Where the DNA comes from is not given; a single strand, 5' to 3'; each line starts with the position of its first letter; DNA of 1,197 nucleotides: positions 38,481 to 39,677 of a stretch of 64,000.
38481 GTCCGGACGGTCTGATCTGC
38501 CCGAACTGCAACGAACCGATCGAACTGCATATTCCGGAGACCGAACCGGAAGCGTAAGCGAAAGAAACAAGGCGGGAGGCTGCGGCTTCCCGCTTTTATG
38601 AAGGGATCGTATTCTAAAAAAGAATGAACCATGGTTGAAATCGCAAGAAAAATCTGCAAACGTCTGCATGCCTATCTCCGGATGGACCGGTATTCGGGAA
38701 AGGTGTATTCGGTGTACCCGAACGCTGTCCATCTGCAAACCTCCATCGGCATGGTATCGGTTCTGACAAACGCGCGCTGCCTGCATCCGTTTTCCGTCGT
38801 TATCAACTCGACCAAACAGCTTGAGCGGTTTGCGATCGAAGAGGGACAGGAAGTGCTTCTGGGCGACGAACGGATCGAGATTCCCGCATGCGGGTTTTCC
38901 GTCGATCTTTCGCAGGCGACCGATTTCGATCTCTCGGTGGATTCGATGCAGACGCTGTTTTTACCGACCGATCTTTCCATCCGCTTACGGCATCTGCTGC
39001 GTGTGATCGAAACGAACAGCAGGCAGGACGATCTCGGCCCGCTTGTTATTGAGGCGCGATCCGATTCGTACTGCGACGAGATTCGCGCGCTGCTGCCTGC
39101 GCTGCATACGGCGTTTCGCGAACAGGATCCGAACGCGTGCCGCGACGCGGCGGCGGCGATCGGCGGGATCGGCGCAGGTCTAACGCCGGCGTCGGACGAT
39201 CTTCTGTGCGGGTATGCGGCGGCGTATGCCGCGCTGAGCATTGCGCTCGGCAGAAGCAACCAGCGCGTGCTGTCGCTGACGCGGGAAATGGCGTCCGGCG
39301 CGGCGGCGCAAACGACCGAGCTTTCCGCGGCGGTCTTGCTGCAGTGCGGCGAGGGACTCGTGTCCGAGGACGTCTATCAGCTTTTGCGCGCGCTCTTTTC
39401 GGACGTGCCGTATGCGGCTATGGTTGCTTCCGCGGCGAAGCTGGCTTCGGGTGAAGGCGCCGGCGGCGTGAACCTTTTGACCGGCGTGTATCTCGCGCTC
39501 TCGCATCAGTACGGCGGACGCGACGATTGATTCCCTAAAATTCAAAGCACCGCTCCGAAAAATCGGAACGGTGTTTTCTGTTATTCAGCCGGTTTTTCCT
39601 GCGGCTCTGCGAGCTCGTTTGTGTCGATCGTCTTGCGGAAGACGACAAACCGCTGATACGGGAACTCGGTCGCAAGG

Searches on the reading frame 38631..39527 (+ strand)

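Call 15: search_protein_families(library=pfam, proteins=[window:38631-39527:+], max_evalue=0.001)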
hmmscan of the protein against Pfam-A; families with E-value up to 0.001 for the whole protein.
window:38631-39527:+ (299 aa): 1 family
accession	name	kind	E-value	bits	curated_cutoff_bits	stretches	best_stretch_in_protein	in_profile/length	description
PF11392.14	AllH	-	2e-15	57.8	25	1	179-290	3-109/109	Oxamate carbamoyltransferase subunit AllH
